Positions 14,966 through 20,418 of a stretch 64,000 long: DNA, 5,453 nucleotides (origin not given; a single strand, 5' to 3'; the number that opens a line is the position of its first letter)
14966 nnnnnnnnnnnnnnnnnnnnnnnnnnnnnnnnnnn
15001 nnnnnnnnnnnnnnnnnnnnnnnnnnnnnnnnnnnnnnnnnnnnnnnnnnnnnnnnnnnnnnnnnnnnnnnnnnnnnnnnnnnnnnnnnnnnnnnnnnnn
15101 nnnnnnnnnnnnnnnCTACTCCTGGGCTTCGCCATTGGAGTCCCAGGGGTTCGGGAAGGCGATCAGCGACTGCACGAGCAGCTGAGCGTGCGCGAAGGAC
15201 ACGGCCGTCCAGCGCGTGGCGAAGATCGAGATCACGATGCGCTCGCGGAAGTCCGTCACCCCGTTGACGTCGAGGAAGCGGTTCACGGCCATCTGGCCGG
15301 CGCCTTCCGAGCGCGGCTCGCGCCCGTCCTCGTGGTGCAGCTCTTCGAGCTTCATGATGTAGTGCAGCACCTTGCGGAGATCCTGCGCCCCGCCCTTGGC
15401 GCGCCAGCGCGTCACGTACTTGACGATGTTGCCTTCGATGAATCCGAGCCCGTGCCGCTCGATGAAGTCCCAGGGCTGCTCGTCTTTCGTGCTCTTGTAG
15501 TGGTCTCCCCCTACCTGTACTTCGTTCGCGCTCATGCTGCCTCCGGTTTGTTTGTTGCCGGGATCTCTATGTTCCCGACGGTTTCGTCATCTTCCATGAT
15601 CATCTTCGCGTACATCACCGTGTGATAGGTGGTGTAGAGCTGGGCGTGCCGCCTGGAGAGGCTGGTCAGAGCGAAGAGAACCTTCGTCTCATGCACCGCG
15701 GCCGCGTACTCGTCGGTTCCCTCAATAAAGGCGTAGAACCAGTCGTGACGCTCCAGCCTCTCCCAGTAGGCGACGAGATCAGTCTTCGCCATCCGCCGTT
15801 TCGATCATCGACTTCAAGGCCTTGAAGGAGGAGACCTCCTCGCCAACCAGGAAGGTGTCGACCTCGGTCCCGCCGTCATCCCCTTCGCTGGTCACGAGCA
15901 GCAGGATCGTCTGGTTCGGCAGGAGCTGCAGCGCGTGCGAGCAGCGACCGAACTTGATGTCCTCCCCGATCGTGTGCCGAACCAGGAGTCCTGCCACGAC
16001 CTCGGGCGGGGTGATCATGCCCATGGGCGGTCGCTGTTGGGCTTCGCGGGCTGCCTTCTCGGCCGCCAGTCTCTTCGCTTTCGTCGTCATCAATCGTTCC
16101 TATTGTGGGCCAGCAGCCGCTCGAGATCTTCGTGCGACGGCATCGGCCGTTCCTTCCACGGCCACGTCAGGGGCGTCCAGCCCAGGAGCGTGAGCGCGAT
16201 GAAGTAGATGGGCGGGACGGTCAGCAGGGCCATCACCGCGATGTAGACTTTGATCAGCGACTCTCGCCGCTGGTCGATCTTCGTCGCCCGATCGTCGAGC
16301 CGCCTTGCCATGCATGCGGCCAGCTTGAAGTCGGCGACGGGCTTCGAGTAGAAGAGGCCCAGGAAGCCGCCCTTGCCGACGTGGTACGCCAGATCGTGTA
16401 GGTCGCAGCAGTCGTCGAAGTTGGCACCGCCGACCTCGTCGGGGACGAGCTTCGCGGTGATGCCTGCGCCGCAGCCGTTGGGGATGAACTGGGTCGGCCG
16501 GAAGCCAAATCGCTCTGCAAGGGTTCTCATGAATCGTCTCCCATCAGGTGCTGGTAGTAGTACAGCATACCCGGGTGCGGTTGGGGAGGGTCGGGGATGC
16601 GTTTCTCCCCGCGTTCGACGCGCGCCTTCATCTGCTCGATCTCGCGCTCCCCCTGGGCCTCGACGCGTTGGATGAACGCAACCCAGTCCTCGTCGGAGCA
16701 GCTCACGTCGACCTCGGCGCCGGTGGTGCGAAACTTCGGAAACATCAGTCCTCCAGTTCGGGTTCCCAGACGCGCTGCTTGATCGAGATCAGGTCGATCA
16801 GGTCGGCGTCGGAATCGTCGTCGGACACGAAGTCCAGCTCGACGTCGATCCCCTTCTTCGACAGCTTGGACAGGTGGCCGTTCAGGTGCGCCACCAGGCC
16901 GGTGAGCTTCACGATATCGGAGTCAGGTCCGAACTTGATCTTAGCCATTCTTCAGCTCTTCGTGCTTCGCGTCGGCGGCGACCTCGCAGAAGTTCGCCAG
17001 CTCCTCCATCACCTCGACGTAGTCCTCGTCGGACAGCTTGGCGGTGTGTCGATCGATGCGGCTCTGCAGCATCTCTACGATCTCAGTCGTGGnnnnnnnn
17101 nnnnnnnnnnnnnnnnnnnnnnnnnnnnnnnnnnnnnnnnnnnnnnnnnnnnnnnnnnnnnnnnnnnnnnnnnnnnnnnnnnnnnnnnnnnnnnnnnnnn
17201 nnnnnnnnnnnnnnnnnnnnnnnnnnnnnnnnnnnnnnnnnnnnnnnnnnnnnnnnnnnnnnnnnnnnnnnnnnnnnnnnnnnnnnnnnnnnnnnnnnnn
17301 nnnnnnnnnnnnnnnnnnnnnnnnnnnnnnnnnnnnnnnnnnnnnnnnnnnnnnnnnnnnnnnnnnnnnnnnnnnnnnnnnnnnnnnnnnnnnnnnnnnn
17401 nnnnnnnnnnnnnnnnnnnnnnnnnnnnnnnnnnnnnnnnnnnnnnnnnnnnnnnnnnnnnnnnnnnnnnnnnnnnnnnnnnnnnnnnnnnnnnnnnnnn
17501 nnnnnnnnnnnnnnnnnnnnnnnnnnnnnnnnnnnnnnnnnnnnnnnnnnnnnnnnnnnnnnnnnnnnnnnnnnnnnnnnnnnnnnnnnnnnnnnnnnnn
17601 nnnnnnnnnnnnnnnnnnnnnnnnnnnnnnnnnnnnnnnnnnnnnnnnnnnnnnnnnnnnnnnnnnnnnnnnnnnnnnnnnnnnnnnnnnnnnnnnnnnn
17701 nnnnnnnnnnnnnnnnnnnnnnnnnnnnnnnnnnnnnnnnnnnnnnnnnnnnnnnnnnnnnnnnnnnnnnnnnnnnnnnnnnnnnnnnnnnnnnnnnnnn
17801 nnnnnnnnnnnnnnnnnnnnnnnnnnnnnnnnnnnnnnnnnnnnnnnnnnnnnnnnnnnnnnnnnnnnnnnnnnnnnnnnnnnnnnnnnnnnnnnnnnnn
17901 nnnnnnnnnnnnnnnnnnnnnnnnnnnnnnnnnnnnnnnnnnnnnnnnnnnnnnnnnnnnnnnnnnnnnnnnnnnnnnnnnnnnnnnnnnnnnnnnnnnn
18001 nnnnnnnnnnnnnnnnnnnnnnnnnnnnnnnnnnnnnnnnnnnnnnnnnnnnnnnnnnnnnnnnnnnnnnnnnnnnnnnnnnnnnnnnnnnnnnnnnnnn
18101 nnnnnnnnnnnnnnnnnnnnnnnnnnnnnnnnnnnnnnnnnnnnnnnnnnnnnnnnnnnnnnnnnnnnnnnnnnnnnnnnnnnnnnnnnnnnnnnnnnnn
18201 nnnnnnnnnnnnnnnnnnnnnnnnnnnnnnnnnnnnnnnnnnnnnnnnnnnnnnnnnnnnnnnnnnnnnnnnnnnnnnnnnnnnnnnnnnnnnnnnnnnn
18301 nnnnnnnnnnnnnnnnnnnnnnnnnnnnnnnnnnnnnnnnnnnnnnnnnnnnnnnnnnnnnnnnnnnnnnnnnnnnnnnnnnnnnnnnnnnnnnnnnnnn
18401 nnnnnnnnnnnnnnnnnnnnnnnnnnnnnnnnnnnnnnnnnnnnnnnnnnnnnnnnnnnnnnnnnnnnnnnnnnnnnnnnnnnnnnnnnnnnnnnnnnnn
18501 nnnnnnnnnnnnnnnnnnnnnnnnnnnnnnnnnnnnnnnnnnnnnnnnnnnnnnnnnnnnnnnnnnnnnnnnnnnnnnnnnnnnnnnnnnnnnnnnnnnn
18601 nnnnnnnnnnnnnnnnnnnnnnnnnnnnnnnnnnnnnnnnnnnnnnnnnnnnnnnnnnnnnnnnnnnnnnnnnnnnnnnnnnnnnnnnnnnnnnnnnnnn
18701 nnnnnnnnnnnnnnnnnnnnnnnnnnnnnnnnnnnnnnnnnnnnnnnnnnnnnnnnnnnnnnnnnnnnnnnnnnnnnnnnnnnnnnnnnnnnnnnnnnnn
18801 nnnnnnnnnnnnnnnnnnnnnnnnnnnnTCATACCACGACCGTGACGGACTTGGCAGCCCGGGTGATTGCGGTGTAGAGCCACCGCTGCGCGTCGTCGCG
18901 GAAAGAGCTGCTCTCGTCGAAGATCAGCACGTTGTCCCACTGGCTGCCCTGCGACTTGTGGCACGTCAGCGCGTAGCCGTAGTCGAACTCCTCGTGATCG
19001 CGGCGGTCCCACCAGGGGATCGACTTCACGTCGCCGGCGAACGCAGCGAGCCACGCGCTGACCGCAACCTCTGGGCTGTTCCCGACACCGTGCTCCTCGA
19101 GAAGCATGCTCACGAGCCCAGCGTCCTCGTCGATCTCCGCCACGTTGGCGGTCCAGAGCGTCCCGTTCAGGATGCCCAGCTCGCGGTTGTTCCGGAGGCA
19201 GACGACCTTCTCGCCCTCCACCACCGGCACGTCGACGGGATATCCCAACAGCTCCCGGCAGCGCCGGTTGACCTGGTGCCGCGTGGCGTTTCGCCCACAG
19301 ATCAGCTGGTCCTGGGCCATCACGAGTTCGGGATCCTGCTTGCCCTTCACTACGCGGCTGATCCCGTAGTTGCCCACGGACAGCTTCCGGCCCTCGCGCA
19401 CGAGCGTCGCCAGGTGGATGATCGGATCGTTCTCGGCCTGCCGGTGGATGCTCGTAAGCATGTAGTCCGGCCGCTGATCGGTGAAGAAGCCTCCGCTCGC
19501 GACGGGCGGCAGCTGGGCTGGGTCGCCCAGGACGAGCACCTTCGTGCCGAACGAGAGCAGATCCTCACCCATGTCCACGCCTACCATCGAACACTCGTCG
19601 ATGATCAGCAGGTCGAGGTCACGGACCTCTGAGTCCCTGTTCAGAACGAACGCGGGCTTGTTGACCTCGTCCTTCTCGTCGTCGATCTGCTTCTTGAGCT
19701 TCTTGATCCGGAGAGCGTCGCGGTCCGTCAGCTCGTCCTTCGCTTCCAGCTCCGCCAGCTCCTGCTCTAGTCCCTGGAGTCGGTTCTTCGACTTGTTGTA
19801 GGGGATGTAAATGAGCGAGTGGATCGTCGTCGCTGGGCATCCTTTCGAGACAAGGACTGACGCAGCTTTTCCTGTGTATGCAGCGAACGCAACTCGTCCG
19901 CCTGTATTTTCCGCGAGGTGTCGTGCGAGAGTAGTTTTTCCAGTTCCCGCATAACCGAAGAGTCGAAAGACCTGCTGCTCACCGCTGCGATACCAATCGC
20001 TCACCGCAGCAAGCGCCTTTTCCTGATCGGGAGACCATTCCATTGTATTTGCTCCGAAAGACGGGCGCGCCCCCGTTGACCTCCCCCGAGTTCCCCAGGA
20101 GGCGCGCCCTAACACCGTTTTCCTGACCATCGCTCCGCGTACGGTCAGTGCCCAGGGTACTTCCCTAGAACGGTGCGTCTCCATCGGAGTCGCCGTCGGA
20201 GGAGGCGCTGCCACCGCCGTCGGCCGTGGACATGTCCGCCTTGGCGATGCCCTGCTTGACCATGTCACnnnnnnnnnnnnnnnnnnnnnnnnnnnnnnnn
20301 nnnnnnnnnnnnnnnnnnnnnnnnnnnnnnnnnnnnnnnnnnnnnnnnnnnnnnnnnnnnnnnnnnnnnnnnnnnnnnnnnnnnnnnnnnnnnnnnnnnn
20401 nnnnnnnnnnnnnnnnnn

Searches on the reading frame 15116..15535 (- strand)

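Call 23: search_protein_families(library=pfam, proteins=[window:15116-15535:-], max_evalue=0.05)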
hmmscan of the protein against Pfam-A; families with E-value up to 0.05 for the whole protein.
window:15116-15535:- (139 aa): 1 family
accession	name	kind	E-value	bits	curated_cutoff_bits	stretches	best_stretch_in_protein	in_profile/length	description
PF11753.13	DUF3310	-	9.9e-09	35.6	24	1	11-60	5-59/60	Protein of unknwon function (DUF3310)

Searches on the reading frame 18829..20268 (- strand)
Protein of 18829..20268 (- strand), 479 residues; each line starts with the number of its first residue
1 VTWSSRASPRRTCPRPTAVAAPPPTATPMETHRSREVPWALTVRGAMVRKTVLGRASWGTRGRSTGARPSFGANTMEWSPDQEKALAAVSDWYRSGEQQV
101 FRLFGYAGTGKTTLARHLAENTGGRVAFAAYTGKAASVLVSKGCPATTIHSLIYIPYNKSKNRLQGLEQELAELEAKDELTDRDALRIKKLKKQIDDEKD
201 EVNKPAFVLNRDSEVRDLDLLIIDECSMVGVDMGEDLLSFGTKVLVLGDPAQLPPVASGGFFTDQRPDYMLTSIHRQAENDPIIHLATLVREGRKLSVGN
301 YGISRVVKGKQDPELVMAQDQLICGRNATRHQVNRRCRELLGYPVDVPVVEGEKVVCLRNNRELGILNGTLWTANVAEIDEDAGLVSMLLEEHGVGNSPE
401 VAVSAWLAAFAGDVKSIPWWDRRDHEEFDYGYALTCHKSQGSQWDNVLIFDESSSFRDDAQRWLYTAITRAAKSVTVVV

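Call 15: search_protein_families(library=pfam, proteins=[window:18829-20268:-], max_evalue=0.01)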
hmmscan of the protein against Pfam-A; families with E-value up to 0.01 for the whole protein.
window:18829-20268:- (479 aa): 13 families
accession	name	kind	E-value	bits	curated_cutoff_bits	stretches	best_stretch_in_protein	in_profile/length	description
PF13604.12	AAA_30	-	1.6e-25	90.4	27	1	80-296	4-174/191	AAA domain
PF13538.12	UvrD_C_2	-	1.1e-17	64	27.4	1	430-478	1-52/52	UvrD-like helicase C-terminal domain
PF13245.12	AAA_19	-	2.7e-16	60.4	25.1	1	98-257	11-133/134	AAA domain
PF05970.20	PIF1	-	1.1e-09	38.7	25.9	1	79-260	3-159/223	PIF1-like helicase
PF01443.25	Viral_helicase1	-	2.6e-09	37.7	21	1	433-477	179-226/228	Viral superfamily 1 RNA helicase core domain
PF13191.12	AAA_16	-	1.5e-05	26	32.6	1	84-186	10-98/167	AAA ATPase domain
PF01637.24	ATPase_2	-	0.0001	22.6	33.2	1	81-129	3-54/225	ATPase domain predominantly from Archaea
PF13401.12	AAA_22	-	0.00014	22.6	27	1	98-240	5-107/130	AAA domain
PF24883.2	NPHP3_N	-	0.0016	19.1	24.8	1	88-174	11-97/164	Nephrocystin 3, N-terminal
PF13238.12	AAA_18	-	0.0044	17.9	29.4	0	104-130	4-32/128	AAA domain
PF00931.28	NB-ARC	-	0.0052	16.5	23.5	1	83-157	2-74/248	NB-ARC domain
PF13086.12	AAA_11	-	0.0091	16.2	27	0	217-256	213-253/257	AAA domain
PF00004.35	AAA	-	0.0093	16.8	21.2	0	103-126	3-26/131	ATPase family associated with various cellular activities (AAA)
